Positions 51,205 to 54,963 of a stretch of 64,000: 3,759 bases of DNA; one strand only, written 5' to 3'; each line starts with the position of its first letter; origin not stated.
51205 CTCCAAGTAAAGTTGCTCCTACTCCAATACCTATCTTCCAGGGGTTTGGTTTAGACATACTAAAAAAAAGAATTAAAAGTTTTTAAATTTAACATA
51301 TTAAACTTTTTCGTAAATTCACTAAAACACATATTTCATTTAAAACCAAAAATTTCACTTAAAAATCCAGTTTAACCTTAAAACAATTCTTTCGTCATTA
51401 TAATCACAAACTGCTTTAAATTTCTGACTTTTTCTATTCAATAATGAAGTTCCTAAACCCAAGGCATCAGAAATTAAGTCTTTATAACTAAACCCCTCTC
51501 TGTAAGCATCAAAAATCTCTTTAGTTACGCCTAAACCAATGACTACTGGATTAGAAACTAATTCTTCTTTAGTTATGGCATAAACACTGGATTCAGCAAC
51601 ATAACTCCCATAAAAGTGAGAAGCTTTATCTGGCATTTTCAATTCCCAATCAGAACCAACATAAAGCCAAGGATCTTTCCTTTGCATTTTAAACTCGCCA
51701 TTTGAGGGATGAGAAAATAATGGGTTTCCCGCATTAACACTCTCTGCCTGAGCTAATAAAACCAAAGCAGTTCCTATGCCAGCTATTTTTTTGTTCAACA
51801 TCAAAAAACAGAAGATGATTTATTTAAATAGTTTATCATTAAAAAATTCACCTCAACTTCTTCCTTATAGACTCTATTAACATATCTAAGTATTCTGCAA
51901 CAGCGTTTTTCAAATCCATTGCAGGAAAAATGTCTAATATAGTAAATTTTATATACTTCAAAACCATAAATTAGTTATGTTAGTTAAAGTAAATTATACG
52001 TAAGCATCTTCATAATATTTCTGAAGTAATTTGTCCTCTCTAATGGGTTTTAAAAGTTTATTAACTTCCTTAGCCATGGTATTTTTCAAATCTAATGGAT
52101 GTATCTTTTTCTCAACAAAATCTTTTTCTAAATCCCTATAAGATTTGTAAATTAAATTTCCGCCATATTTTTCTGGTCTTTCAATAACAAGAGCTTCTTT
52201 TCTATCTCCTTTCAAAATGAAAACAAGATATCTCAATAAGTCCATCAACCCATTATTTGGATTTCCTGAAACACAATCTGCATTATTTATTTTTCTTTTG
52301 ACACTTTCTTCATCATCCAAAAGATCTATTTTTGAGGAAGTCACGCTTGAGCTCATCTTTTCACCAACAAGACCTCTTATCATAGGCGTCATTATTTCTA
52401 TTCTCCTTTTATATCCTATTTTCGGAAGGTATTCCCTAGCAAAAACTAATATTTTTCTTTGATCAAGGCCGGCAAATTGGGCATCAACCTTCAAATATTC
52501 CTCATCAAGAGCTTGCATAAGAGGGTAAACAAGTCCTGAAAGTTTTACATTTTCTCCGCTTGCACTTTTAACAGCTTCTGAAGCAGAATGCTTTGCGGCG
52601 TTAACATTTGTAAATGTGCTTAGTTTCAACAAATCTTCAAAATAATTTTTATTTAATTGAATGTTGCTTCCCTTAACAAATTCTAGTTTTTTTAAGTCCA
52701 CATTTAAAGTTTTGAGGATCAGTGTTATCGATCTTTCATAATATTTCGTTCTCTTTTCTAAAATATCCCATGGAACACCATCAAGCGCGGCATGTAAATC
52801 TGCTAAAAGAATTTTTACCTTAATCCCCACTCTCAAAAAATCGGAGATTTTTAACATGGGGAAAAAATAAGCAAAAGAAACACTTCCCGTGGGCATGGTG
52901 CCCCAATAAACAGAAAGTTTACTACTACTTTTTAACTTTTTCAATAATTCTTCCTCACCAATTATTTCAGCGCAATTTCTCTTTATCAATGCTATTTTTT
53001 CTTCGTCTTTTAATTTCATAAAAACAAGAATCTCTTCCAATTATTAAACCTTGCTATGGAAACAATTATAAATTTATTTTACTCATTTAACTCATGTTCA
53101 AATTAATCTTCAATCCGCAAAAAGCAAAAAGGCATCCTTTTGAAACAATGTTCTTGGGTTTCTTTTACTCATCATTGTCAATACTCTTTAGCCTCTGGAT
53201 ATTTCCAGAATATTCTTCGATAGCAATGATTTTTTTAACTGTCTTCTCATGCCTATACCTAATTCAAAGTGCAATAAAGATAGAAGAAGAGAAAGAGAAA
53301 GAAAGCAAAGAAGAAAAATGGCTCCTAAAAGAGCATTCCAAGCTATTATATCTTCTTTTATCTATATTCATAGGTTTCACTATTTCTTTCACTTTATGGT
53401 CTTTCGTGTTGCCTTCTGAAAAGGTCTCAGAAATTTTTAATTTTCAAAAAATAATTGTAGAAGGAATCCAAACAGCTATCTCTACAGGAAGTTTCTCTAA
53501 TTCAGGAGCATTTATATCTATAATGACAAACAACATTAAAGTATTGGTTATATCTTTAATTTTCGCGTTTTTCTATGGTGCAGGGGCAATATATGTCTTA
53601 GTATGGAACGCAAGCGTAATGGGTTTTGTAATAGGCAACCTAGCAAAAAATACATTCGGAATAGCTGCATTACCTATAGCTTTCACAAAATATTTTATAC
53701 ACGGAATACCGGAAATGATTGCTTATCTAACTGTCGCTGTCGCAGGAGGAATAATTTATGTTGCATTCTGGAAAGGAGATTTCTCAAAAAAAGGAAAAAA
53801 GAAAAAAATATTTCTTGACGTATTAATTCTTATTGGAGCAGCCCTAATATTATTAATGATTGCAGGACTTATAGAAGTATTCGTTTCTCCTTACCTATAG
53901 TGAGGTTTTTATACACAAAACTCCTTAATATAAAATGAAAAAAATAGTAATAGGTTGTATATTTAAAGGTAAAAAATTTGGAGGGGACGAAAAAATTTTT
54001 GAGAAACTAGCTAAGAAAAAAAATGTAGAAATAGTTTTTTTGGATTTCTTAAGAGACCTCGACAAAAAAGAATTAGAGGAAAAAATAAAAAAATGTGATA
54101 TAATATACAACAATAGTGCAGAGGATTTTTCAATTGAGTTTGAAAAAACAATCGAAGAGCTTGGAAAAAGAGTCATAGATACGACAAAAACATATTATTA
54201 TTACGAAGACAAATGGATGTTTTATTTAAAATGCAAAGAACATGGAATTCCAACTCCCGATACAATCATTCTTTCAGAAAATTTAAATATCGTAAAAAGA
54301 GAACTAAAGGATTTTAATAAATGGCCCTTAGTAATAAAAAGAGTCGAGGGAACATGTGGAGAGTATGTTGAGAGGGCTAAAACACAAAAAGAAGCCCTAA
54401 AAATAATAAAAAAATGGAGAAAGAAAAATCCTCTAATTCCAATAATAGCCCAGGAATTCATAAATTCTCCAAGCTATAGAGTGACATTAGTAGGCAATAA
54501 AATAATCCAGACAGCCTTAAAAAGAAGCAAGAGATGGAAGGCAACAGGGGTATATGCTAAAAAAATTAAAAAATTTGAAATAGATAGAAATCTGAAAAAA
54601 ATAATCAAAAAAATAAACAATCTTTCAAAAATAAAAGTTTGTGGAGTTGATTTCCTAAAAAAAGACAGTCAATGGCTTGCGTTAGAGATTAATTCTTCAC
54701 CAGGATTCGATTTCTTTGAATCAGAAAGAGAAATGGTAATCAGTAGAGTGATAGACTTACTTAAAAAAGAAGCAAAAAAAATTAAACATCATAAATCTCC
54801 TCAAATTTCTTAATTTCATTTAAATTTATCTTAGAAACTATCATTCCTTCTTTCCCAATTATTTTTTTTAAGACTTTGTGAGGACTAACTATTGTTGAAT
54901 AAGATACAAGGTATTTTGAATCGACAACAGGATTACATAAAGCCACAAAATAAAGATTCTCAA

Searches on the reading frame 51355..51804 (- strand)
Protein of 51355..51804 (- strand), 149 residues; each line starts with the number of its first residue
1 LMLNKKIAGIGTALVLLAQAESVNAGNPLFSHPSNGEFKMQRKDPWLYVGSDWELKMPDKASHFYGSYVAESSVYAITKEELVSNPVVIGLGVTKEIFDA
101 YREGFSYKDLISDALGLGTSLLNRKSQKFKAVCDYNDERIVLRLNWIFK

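Call 26: search_protein_families(library=pfam, proteins=[window:51355-51804:-], max_evalue=1)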
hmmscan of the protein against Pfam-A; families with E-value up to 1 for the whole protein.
window:51355-51804:- (149 aa): 1 family
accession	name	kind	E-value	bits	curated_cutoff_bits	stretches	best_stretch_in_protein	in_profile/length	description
PF10043.14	DUF2279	-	1.9e-06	28.9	28.6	1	59-123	15-89/91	Predicted periplasmic lipoprotein (DUF2279)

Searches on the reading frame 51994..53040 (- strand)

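Call 77: search_protein_families(library=pfam, proteins=[window:51994-53040:-], max_evalue=0.001)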
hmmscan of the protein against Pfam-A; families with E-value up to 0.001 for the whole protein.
window:51994-53040:- (348 aa): 1 family
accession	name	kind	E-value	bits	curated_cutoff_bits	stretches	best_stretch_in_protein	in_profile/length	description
PF00579.31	tRNA-synt_1b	-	6.6e-55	186.9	21.1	1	39-331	3-292/292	tRNA synthetases class I (W and Y)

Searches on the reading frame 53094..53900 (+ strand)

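Call 77: search_protein_families(library=pfam, proteins=[window:53094-53900:+], max_evalue=0.001)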
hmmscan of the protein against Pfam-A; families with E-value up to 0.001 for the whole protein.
window:53094-53900:+ (268 aa): 1 family
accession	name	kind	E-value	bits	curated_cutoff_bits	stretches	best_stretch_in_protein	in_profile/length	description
PF01944.22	SpoIIM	-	1.3e-14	54.9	26.9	1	89-266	7-163/163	Stage II sporulation protein M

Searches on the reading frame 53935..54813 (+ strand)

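Call 77: search_protein_families(library=pfam, proteins=[window:53935-54813:+], max_evalue=0.001)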
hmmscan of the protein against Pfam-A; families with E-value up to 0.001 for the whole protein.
window:53935-54813:+ (292 aa): 4 families
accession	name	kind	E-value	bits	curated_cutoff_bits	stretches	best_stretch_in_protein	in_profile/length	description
PF08443.16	RimK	-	2.5e-20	73.3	21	1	93-266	4-177/188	RimK-like ATP-grasp domain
PF02655.19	ATP-grasp_3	-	1.2e-11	45.4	23.2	1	91-254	2-155/160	ATP-grasp domain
PF14397.11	ATPgrasp_ST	-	6e-05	22.8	31.4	0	83-146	12-77/278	Sugar-transfer associated ATP-grasp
PF02955.21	GSH-S_ATP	-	0.00063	19.7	23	0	107-199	12-104/175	Prokaryotic glutathione synthetase, ATP-grasp domain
